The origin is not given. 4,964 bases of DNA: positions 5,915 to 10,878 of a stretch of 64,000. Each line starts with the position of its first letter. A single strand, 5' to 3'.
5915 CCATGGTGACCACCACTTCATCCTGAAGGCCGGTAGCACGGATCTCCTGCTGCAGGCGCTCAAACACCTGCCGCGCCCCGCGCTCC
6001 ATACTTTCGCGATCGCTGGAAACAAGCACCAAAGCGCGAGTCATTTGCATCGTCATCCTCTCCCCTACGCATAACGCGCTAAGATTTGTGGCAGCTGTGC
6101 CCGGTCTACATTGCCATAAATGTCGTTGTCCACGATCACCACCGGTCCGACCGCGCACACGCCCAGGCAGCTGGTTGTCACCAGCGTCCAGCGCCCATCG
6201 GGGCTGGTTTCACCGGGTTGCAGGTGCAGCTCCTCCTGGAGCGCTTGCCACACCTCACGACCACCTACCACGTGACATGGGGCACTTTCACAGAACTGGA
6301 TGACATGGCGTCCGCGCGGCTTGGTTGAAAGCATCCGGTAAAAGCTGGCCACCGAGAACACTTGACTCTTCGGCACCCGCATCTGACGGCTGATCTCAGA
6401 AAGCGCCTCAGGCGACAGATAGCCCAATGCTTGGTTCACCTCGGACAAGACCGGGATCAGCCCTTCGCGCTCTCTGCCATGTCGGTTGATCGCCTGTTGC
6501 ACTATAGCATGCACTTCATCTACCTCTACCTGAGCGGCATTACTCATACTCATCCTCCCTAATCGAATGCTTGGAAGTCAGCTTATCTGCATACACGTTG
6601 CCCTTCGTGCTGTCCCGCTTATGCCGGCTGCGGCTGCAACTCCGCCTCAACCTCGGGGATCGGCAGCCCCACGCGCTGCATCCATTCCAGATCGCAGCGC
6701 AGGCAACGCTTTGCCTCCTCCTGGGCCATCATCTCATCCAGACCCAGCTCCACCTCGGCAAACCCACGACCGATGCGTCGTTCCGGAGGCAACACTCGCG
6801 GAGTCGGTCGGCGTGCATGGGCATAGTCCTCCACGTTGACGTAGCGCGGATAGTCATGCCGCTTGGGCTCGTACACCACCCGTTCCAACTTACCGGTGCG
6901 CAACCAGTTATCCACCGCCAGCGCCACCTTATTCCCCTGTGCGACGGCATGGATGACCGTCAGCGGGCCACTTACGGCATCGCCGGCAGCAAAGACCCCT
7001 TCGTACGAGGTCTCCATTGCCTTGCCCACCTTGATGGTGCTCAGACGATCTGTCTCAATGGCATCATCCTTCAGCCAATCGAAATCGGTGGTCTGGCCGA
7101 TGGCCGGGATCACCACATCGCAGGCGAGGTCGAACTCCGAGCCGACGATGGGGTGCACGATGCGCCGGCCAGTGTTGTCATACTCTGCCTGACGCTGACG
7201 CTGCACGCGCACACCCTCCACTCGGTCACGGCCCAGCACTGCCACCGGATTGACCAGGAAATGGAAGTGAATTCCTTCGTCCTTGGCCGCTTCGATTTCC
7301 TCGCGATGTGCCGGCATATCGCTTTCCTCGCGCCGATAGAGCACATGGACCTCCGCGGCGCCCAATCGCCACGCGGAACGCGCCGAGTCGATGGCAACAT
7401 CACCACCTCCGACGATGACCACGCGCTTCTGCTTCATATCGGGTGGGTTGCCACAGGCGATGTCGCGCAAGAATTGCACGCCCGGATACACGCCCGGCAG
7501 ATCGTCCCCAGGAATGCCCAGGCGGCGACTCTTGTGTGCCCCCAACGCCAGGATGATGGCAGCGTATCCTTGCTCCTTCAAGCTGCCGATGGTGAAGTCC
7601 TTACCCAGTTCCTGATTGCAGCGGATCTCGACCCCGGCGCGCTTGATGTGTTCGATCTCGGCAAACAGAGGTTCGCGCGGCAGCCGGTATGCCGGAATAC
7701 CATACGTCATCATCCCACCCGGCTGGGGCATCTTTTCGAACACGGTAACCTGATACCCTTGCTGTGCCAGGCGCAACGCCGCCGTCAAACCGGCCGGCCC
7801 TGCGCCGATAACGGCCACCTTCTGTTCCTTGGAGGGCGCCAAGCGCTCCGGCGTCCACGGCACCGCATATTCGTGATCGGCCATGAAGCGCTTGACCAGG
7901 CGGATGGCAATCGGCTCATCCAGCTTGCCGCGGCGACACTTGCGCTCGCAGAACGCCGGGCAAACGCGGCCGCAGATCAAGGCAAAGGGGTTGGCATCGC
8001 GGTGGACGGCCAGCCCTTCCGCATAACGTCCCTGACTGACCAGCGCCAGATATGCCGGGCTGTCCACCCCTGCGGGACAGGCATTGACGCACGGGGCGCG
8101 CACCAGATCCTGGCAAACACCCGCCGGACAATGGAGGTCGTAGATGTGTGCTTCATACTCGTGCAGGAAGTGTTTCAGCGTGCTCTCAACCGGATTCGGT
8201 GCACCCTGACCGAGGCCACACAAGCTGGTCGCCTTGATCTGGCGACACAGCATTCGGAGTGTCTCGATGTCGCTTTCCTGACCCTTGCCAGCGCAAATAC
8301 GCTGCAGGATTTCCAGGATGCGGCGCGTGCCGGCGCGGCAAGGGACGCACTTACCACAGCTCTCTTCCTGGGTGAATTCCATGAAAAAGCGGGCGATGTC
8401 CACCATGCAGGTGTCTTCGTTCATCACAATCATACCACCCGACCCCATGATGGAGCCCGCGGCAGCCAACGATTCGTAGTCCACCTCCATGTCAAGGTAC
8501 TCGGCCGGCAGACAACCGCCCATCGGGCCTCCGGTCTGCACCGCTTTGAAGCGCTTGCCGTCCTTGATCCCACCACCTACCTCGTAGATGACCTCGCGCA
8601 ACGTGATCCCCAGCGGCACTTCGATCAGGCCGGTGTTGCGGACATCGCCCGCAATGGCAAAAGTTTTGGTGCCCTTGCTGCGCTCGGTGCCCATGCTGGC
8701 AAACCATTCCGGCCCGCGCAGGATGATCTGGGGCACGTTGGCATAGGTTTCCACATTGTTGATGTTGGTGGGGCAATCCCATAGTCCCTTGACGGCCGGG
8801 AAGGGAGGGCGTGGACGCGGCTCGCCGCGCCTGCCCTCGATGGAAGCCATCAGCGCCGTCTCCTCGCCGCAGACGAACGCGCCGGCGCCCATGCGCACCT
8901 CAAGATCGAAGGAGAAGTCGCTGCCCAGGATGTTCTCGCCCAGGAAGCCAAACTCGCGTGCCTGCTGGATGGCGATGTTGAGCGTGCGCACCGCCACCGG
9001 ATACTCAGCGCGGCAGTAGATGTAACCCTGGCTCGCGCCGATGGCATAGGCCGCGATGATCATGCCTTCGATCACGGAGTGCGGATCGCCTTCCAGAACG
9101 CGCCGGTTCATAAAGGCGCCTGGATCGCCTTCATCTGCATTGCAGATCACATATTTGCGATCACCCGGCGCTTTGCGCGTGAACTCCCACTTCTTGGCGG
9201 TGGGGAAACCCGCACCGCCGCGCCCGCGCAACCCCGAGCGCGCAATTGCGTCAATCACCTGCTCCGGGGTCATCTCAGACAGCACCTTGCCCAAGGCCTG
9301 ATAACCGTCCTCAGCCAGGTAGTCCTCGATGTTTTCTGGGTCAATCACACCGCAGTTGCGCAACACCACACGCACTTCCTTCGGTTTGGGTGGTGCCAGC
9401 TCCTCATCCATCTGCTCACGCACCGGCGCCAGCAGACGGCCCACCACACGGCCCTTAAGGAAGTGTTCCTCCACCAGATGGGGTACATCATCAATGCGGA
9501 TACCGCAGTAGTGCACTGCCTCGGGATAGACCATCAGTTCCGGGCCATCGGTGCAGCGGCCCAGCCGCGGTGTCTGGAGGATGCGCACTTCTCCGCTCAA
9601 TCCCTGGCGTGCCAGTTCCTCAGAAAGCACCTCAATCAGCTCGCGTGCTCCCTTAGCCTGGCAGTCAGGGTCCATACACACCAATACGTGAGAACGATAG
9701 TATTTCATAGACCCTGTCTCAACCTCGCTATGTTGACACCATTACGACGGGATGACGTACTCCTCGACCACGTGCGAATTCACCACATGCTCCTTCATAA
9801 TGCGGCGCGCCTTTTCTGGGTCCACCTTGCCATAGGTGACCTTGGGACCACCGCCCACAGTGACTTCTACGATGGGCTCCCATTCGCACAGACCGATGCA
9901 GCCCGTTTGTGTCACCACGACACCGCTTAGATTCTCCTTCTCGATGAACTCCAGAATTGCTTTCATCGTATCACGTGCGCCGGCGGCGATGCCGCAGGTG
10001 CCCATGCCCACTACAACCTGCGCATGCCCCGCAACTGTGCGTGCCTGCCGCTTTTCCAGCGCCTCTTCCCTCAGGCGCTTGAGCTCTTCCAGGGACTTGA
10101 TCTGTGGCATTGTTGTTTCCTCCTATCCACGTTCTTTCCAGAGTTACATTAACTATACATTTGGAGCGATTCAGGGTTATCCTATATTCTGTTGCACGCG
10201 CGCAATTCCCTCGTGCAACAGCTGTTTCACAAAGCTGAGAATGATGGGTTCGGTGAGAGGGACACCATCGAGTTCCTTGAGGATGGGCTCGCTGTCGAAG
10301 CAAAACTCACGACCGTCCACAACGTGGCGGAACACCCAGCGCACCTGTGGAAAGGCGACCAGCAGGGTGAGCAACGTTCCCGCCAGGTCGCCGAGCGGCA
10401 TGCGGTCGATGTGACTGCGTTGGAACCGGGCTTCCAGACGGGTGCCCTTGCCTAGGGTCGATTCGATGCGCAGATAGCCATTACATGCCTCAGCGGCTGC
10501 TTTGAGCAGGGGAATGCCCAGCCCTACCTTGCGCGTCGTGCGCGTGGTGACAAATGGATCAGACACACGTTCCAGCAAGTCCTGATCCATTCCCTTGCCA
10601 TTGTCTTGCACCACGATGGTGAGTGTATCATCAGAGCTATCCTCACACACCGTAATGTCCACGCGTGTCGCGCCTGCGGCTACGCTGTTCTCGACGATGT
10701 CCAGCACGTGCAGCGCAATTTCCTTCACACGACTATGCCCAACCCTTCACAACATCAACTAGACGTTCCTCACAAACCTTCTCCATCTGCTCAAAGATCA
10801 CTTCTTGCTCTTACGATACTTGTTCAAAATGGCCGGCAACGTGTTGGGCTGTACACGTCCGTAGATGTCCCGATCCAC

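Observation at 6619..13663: An [FeFe]-hydrogenase-style accessory and sensor gene set, with no [FeFe] hydrogenase, sits directly upstream of a [NiFe] Hox operon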

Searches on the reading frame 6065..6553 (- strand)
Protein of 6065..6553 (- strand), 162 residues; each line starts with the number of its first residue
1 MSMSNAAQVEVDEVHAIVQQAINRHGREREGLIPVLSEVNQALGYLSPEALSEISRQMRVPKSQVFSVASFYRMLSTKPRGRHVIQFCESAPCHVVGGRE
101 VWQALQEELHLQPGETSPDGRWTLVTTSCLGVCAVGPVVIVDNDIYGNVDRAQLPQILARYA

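Call 3: search_protein_families(library=pfam, proteins=[window:6065-6553:-])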
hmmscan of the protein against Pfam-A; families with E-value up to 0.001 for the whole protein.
window:6065-6553:- (162 aa): 1 family
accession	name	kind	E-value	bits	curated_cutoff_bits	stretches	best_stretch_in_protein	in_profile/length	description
PF01257.25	2Fe-2S_thioredx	-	1.1e-45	155.5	24.8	1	18-161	1-144/145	Thioredoxin-like [2Fe-2S] ferredoxin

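Call 5: search_protein_families(library=ncbifam, proteins=[window:6065-6553:-], max_evalue=0.00001)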
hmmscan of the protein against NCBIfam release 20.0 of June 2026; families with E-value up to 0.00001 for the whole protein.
window:6065-6553:- (162 aa): 9 families
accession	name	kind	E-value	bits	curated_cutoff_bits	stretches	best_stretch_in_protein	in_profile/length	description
NF005722.0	PRK07539.1-2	equivalog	1.1e-42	145.8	141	1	14-161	9-156/157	NADH-quinone oxidoreductase subunit NuoE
NF005747.0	PRK07571.1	equivalog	9.3e-39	132.8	224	1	5-156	12-163/173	bidirectional hydrogenase complex protein HoxE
TIGR01958.1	nuoE_fam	subfamily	1.2e-37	129.3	142.4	1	19-161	3-147/148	NADH-quinone oxidoreductase subunit NuoE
NF004638.0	PRK05988.1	equivalog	1.6e-33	115.7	198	1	10-160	6-156/159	formate dehydrogenase subunit gamma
NF005721.0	PRK07539.1-1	equivalog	7e-30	104.3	308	1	12-157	28-173/292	NADH-quinone oxidoreductase subunit NuoE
NF005725.0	PRK07539.1-5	equivalog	1.1e-27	96.9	220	1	17-161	24-171/174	NADH-quinone oxidoreductase subunit NuoE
NF005723.0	PRK07539.1-3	equivalog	5e-24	85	226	1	32-144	26-138/158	NADH-quinone oxidoreductase subunit NuoE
NF005724.0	PRK07539.1-4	equivalog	1.1e-23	84.4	280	1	15-161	23-172/240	NADH-quinone oxidoreductase subunit NuoE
NF009040.0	PRK12373.1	equivalog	1.2e-18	68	514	1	19-161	24-169/400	NADH-quinone oxidoreductase subunit E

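Call 76: search_solved_structures(query=window:6065-6547:-, max_evalue=1e-25)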
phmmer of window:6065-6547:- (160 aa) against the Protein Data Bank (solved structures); distinct sequences matched with E-value up to 1e-25: 16.
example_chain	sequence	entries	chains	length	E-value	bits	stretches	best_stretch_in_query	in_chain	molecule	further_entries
7t2r_C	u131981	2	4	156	2.5e-35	125.1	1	22-159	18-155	NiFe hydrogenase subunit C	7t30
7p5h_C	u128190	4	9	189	1.1e-31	113.3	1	15-158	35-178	Fe-hydrogenase, subunit gamma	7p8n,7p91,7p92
9n5u_C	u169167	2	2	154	6.8e-31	110.7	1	27-154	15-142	NfnC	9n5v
9mqx_C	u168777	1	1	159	1.4e-30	109.6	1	19-156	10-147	NADH:ubiquinone oxidoreductase 24 kD subunit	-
9q8i_E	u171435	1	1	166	2.9e-30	108.6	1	8-159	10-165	NADH-quinone oxidoreductase subunit E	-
9he5_A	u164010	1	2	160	5e-29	104.6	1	10-159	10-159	NADH-quinone oxidoreductase subunit E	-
9hen_A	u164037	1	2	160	1.3e-28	103.2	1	10-159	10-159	NADH-quinone oxidoreductase subunit E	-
7awt_E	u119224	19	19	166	2e-28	102.7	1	8-159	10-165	NADH-quinone oxidoreductase subunit E | NADH dehydrogenase I subunit E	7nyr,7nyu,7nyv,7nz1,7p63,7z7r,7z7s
7p61_E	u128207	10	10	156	4.2e-28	101.6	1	17-159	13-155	NADH dehydrogenase I subunit E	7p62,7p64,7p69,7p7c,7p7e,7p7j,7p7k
6hl2_A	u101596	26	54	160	9.4e-28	100.5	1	10-159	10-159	NADH-quinone oxidoreductase subunit E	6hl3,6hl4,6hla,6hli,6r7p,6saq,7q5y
6q9c_A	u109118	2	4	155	1e-27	100.4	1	11-159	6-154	NADH-quinone oxidoreductase subunit E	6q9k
9bov_C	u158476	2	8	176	2.1e-27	99.3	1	15-157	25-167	NADH dehydrogenase (Ubiquinone), 24 kDa subunit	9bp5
9heg_A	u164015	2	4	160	2.5e-27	99.1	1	10-159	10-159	NADH-quinone oxidoreductase subunit E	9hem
6hlj_A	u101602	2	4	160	6.6e-27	97.7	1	10-159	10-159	NADH-quinone oxidoreductase subunit E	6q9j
8a6t_C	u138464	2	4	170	7.9e-27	97.5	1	16-159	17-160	Electron bifurcating hydrogenase subunit HydC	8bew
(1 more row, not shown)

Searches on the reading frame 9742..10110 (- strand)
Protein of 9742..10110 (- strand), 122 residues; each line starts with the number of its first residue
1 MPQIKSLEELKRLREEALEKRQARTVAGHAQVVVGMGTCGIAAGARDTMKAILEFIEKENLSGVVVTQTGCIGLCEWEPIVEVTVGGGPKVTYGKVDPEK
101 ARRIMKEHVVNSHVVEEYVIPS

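Call 4: search_protein_families(library=pfam, proteins=[window:9742-10110:-])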
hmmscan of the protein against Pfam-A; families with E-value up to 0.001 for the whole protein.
window:9742-10110:- (122 aa): 1 family
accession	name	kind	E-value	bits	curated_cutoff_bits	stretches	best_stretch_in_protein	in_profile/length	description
PF01257.25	2Fe-2S_thioredx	-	0.00041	20.6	24.8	1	27-107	63-143/145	Thioredoxin-like [2Fe-2S] ferredoxin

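Call 5: search_protein_families(library=ncbifam, proteins=[window:9742-10110:-], max_evalue=0.00001)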
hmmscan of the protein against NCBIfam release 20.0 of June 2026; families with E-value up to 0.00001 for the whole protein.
window:9742-10110:- (122 aa): 2 families
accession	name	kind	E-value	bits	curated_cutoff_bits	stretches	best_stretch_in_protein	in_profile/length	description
NF041612.1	fdxn_Clost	equivalog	5.2e-10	39.8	150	1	42-120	26-102/102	2Fe-2S ferredoxin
NF041613.1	fdxn_Azotob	equivalog_domain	5.2e-09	36.3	195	1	36-121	21-103/107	2Fe-2S ferredoxin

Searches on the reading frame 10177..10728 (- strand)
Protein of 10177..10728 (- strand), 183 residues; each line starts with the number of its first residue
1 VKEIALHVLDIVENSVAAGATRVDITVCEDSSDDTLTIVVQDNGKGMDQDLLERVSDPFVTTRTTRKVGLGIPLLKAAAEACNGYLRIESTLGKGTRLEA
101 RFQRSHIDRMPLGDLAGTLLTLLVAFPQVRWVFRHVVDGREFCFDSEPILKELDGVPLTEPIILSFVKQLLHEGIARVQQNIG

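Call 4: search_protein_families(library=pfam, proteins=[window:10177-10728:-])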
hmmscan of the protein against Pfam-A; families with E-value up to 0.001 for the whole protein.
window:10177-10728:- (183 aa): 2 families
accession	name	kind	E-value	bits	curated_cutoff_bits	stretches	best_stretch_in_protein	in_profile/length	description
PF02518.31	HATPase_c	-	7.5e-17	62.2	26.4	1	8-103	10-108/111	Histidine kinase-, DNA gyrase B-, and HSP90-like ATPase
PF13589.12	HATPase_c_3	-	1.1e-09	38.9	25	1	8-56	7-54/137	Histidine kinase-, DNA gyrase B-, and HSP90-like ATPase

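Call 5: search_protein_families(library=ncbifam, proteins=[window:10177-10728:-], max_evalue=0.00001)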
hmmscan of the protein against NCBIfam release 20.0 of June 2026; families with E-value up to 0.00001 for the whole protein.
window:10177-10728:- (183 aa): 34 families (the best 25 are shown)
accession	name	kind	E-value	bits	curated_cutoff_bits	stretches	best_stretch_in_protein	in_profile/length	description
NF008468.0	PRK11360.1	equivalog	1e-14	53.8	646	1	9-106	512-610/616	two-component system sensor histidine kinase AtoS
NF010411.0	PRK13837.1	equivalog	1.4e-13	49.7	647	1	33-102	605-673/828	two-component system VirA-like sensor kinase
NF007688.0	PRK10364.1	equivalog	2e-11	43.3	479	1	9-98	357-445/460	two-component system sensor histidine kinase ZraS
NF038348.1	T2SS_HK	subfamily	8.1e-11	41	450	1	10-98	478-567/574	histidine kinase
NF010076.0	PRK13557.1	subfamily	1e-10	40.7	631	1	33-104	322-394/540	histidine kinase famiy protein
NF033792.0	ActS_PrrB_HisK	equivalog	1.2e-10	40.8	350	1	9-106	317-421/423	ActS/PrrB/RegB family redox-sensitive histidine kinase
NF041947.1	LuxQ_Vibrio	equivalog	2.4e-10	39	1200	1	17-100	604-692/843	quorum-sensing autoinducer 2 sensor kinase/phosphatase LuxQ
NF053867.1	SprKinKinDBac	equivalog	3.5e-10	38.9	775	1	6-99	400-492/500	sporulation kinase KinD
NF047794.1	HisKinPtgB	equivalog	4.8e-10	38.3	1000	1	9-98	561-649/656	two-component system sensor histidine kinase PgtB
NF050805.1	CellDivHKDivJCaul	equivalog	4.9e-10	38.3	1000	1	8-102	420-518/531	cell cycle sensor histidine kinase DivJ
TIGR02966.1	phoR_proteo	equivalog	1.1e-09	37.7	334.2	1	8-102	234-333/333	phosphate regulon sensor histidine kinase PhoR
NF046020.1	HisKinCckABruc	equivalog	3.5e-09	35.1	1000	1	29-100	631-703/868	cell cycle histidine kinase CckA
NF040750.1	tetrathio_HK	equivalog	5e-09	35.2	750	1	10-91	463-541/555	tetrathionate respiration histidine kinase TtrS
NF046044.1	PnpS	equivalog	5.5e-09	35.5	400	1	8-99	290-386/390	two-component system histidine kinase PnpS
TIGR02916.1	PEP_his_kin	equivalog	1e-08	34.2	300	1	10-98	586-674/679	XrtA/PEP-CTERM system histidine kinase PrsK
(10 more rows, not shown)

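Call 71: search_solved_structures(query=window:10177-10728:-, max_evalue=0.01)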
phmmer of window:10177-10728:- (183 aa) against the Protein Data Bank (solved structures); distinct sequences matched with E-value up to 0.01: 25.
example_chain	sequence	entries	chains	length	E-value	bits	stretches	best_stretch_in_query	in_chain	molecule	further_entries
3d36_A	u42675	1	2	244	1.5e-09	41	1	8-99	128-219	Sporulation kinase B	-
9p6i_A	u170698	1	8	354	5.5e-06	29.4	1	19-96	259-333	histidine kinase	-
5idj_A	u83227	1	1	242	1.3e-05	28.2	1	32-96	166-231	Histidine kinase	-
9jfj_A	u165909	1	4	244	6.1e-05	26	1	9-97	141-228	Sensor histidine kinase ZraS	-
5idm_A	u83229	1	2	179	0.00014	24.9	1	32-96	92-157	Cell cycle histidine kinase CckA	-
4jas_A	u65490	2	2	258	0.00014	24.8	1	24-98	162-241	Histidine kinase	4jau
3dge_A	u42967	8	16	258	0.00014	24.8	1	24-98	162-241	Sensor protein | Histidine kinase | Sensor histidine kinase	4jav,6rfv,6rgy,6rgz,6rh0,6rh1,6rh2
2c2a_A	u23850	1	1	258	0.00014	24.8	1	24-98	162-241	SENSOR HISTIDINE KINASE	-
5uht_A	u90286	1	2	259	0.00014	24.8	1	24-98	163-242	Sensor histidine kinase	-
6rh7_A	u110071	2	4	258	0.00014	24.8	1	24-98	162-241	Sensor histidine kinase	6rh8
6azr_A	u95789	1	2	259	0.00014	24.8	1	24-98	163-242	Sensor histidine kinase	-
6paj_A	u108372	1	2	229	0.00015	24.7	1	21-98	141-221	Sensor protein SrrB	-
4gcz_A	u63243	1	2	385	0.00047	23.1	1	20-96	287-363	Blue-light photoreceptor, Sensor protein fixL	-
8a3u_A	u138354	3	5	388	0.0005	23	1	20-96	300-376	Putative Sensory box protein,Sensor protein FixL | Putative Sensory box protein,Putative Sensory box protein,Sensor protein FixL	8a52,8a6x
8a7f_A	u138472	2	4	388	0.0005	23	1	20-96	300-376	Putative Sensory box protein,Sensor protein FixL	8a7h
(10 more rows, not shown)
